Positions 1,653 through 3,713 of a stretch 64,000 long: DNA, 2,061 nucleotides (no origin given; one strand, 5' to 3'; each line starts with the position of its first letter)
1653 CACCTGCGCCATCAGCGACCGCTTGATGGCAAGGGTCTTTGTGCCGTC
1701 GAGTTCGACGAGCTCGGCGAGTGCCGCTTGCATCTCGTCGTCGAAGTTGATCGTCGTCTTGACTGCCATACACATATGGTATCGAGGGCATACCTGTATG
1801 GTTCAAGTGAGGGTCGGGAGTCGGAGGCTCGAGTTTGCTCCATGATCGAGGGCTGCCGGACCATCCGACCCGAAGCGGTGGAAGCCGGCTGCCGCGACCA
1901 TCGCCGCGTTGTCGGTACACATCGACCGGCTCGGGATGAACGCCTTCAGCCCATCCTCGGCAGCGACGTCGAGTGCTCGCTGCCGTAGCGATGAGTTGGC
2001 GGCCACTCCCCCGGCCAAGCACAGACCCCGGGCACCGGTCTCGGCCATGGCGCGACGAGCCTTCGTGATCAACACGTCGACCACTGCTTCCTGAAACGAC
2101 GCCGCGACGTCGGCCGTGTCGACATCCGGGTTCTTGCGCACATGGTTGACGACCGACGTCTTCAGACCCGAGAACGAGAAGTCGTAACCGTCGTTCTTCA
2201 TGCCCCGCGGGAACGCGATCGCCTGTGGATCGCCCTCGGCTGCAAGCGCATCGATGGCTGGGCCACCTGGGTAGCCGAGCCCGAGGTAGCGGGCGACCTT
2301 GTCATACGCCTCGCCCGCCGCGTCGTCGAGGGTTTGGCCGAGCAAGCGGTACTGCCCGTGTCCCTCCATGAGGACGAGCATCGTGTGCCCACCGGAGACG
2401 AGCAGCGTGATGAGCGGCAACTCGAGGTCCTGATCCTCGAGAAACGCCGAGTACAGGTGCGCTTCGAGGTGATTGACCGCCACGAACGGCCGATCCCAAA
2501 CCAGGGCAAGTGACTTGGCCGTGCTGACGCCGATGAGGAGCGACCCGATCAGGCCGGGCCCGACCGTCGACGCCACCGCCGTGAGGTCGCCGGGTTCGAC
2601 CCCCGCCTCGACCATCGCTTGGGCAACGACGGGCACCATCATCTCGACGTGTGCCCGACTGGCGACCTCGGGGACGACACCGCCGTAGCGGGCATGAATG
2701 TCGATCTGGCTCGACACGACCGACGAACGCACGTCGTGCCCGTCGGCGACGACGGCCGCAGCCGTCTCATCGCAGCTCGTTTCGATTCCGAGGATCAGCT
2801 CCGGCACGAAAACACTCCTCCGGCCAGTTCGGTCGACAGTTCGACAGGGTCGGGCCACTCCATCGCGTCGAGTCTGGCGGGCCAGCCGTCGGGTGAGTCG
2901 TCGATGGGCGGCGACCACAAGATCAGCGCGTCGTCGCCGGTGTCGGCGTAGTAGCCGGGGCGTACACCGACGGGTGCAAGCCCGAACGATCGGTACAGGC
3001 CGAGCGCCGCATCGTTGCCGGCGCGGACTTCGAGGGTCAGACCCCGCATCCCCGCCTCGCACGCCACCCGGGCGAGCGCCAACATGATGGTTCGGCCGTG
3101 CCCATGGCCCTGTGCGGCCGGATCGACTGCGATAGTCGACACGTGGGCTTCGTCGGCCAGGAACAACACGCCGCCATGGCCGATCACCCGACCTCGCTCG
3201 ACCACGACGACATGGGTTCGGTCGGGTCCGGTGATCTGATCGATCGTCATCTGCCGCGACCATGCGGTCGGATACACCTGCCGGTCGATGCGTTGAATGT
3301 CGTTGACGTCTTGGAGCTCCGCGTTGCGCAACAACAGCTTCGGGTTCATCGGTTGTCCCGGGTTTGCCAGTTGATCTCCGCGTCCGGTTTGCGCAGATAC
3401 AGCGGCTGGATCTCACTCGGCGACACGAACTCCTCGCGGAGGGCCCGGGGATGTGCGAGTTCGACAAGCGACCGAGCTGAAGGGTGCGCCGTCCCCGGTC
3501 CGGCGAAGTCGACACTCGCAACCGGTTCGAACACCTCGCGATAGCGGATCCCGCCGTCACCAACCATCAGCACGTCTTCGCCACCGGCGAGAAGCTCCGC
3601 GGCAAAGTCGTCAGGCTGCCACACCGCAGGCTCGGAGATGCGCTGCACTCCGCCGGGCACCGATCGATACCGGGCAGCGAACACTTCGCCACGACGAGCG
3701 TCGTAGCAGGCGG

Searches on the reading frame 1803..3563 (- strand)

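Call 29: search_protein_families(library=pfam, proteins=[window:1803-3563:-], max_evalue=0.001)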
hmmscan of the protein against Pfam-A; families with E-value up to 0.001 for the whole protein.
window:1803-3563:- (586 aa): 3 families
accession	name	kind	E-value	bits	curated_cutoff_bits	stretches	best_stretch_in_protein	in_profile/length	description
PF00814.31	TsaD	-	2.2e-98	329.6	24.8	1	278-557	2-263/264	tRNA N6-adenosine threonylcarbamoyltransferase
PF22521.2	HypF_C_2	-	5.3e-09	36.6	27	1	439-552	125-235/241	Carbamoyltransferase, Kae1-like Domain, second subdomain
PF02543.21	Carbam_trans_N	-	4e-06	26.9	24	1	476-525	267-315/346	Carbamoyltransferase N-terminus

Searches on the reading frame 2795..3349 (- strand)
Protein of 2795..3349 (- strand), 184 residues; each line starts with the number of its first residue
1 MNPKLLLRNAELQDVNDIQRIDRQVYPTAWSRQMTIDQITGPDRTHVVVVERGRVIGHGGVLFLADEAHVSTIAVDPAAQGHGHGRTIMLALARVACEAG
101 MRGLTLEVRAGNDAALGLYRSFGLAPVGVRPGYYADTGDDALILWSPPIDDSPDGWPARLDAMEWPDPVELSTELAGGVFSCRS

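Call 29: search_protein_families(library=pfam, proteins=[window:2795-3349:-], max_evalue=0.001)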
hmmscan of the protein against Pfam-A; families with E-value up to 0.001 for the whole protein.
window:2795-3349:- (184 aa): 4 families
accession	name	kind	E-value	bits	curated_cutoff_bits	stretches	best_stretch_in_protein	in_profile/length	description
PF00583.31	Acetyltransf_1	-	1.2e-16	61.5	20.7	1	17-123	3-115/116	Acetyltransferase (GNAT) family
PF13508.13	Acetyltransf_7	-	1.5e-10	41.7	27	1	45-123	3-81/84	Acetyltransferase (GNAT) domain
PF13673.13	Acetyltransf_10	-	2.2e-08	34.5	23.6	1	23-128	15-111/128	Acetyltransferase (GNAT) domain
PF08445.16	FR47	-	0.00069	20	22.1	0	68-123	22-76/86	FR47-like protein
